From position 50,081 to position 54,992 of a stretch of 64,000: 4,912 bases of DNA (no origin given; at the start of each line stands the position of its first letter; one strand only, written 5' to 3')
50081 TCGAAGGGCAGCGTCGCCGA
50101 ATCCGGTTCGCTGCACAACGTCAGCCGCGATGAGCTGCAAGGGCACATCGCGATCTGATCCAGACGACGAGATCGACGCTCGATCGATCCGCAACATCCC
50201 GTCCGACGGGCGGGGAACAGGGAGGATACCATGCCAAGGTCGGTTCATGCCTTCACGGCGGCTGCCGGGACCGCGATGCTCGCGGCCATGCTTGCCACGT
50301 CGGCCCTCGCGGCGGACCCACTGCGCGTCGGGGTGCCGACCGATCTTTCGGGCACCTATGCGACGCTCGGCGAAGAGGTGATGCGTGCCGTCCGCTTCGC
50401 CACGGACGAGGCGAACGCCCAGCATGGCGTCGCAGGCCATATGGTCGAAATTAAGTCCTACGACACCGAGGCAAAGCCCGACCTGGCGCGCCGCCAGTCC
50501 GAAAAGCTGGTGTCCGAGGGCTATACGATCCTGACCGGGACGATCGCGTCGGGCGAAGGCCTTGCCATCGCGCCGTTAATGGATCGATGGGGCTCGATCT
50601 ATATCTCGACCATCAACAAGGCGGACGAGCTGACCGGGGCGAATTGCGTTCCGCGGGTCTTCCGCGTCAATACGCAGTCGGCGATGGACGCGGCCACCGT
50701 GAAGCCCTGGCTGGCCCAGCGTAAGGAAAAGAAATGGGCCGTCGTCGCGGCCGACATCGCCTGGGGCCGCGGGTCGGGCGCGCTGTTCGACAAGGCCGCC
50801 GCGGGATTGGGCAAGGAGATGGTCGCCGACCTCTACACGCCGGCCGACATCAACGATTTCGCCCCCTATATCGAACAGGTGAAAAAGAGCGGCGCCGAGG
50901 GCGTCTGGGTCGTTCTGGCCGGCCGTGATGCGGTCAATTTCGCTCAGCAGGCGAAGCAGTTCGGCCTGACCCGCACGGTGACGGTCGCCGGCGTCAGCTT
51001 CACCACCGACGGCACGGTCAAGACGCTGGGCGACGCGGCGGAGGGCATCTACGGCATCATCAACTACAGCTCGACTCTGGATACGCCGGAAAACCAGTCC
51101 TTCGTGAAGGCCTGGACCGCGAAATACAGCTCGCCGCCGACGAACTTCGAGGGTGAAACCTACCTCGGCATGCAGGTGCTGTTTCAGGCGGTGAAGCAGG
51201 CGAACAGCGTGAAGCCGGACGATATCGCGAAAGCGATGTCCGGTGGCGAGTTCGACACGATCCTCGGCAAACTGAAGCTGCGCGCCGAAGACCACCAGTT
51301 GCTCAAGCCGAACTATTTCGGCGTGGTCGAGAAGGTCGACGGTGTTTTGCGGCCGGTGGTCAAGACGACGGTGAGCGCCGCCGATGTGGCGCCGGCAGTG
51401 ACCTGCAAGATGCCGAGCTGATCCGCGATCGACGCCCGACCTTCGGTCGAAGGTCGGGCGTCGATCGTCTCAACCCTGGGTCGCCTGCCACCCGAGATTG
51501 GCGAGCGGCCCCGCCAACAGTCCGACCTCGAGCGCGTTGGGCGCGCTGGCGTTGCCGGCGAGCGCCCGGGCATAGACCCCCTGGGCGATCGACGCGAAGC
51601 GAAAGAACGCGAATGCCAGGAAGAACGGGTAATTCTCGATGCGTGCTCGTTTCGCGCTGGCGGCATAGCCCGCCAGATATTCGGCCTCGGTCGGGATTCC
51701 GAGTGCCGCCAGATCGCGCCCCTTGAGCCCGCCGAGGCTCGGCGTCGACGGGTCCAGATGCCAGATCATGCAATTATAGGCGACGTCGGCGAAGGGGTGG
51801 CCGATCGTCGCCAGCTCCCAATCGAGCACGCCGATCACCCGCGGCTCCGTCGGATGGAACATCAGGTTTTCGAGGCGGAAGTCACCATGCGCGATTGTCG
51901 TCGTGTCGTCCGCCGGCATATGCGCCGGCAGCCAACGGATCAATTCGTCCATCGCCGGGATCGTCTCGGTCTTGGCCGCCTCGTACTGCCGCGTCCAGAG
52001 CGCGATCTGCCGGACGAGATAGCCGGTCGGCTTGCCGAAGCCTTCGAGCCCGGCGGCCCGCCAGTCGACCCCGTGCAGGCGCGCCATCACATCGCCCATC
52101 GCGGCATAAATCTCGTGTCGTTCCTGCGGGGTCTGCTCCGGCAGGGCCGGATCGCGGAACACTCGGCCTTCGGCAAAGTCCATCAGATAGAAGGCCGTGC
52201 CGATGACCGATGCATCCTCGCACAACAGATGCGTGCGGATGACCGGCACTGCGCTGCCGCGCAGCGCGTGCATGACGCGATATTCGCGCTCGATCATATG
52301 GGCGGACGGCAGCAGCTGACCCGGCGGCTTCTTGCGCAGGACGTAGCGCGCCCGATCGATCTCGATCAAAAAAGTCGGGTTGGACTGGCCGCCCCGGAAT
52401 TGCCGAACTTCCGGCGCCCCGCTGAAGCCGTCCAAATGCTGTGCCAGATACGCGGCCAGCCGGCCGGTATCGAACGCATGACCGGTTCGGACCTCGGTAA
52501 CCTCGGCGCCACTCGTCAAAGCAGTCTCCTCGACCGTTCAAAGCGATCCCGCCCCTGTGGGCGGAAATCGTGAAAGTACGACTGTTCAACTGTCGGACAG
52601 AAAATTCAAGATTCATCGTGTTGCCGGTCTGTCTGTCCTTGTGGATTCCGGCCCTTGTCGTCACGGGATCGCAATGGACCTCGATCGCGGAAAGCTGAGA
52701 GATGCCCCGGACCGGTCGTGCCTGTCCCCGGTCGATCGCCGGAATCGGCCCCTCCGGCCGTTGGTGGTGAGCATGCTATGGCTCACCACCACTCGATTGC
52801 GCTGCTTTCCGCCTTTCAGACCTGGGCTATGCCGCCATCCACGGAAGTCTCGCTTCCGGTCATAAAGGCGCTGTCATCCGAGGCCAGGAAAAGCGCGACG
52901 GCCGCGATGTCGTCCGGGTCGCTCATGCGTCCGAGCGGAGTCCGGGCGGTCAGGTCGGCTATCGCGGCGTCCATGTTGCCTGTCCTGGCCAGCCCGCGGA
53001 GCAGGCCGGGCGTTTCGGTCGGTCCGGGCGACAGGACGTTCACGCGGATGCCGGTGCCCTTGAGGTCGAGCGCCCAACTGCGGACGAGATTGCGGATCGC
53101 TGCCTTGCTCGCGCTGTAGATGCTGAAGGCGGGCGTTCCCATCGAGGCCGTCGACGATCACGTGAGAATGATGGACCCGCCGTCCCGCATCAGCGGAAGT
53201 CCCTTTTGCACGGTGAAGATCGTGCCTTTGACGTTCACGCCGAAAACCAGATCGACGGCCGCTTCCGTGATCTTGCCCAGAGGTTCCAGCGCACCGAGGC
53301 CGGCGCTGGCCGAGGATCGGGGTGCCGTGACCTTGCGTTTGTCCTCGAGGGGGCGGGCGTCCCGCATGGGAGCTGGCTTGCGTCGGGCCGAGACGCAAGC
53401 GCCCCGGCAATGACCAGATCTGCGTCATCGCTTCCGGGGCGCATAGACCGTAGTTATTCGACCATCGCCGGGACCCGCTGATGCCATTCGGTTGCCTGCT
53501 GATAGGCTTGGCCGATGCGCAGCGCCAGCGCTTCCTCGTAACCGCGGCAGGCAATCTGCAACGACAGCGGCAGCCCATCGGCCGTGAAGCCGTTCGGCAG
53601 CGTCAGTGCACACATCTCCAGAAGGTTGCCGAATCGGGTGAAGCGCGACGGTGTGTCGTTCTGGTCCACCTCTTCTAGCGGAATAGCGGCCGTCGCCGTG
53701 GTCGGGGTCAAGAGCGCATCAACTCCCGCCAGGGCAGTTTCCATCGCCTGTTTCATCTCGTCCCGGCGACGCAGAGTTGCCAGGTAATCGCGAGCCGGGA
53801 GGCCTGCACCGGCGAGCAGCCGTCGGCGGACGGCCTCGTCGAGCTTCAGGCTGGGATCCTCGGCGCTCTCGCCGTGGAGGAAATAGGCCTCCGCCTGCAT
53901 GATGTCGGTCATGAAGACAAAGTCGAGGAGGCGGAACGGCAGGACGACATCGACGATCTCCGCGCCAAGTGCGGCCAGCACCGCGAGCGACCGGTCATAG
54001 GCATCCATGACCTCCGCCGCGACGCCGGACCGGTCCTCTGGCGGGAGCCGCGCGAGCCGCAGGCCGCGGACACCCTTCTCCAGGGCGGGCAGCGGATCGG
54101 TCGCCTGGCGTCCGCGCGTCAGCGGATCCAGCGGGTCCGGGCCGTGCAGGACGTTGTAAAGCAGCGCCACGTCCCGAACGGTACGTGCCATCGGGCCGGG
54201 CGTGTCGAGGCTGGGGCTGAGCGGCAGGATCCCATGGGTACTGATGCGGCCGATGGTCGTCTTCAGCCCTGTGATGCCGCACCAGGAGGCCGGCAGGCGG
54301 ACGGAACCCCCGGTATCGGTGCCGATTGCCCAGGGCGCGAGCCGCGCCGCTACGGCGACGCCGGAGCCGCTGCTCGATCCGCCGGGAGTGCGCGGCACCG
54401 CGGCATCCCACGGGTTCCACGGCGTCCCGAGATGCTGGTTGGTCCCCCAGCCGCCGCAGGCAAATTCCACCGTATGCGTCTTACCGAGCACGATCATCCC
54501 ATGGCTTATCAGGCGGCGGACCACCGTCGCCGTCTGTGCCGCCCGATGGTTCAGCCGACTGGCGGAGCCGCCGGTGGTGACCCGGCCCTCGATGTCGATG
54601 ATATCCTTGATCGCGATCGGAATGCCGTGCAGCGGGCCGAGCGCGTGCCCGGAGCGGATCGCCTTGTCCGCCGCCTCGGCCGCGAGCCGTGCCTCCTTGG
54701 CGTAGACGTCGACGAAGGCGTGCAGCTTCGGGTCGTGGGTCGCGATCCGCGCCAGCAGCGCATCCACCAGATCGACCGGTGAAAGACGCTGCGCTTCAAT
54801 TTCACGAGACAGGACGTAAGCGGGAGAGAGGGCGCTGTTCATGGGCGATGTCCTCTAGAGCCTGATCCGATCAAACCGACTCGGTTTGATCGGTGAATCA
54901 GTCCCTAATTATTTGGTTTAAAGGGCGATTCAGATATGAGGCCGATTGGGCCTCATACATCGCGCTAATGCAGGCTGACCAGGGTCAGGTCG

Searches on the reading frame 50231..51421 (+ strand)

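Call 69: search_protein_families(library=pfam, proteins=[window:50231-51421:+], max_evalue=0.00001)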
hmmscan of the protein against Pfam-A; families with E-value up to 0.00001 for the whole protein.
window:50231-51421:+ (396 aa): 3 families
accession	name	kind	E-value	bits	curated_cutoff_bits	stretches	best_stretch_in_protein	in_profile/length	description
PF13458.12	Peripla_BP_6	-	2.5e-75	254.7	31.7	1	30-367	1-339/343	Periplasmic binding protein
PF13433.12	Peripla_BP_5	-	3.2e-40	138.8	27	1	31-379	1-348/363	Periplasmic binding protein domain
PF01094.35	ANF_receptor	-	7.4e-10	38.8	25.4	1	50-352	2-335/353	Receptor family ligand binding region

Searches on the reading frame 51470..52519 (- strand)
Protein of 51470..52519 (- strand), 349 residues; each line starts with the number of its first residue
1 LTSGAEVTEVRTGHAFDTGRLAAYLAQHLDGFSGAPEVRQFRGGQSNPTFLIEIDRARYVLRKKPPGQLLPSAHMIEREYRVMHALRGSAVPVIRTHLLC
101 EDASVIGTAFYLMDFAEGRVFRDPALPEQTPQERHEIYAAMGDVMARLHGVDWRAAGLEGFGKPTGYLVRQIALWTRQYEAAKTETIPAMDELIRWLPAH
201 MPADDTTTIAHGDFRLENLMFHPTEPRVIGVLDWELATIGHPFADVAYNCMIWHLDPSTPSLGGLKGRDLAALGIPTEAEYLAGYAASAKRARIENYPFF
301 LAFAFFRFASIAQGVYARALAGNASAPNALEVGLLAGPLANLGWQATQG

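Call 69: search_protein_families(library=pfam, proteins=[window:51470-52519:-], max_evalue=0.00001)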
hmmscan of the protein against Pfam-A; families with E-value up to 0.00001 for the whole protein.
window:51470-52519:- (349 aa): 1 family
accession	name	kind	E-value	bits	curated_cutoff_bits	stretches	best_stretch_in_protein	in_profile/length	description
PF01636.29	APH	-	1.3e-55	189.2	23.2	1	37-260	1-220/239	Phosphotransferase enzyme family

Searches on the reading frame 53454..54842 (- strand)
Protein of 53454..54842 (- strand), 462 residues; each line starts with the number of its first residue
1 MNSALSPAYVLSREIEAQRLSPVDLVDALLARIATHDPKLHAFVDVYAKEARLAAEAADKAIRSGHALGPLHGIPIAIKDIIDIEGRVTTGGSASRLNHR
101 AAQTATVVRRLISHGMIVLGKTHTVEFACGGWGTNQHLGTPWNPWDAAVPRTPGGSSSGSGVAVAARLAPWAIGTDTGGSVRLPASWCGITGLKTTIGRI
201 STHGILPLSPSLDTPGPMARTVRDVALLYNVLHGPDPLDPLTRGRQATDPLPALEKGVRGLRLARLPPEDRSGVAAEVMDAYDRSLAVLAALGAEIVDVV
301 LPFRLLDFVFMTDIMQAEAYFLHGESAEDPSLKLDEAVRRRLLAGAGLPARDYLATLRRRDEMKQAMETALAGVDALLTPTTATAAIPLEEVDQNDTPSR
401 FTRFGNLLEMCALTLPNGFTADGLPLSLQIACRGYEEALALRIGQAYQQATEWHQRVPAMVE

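Call 70: search_protein_families(library=pfam, proteins=[window:53454-54842:-], max_evalue=0.00001)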
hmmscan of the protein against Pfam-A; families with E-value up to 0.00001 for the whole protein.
window:53454-54842:- (462 aa): 1 family
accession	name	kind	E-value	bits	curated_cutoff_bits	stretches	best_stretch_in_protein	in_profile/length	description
PF01425.27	Amidase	-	3e-97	326.9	27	1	24-439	1-443/445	Amidase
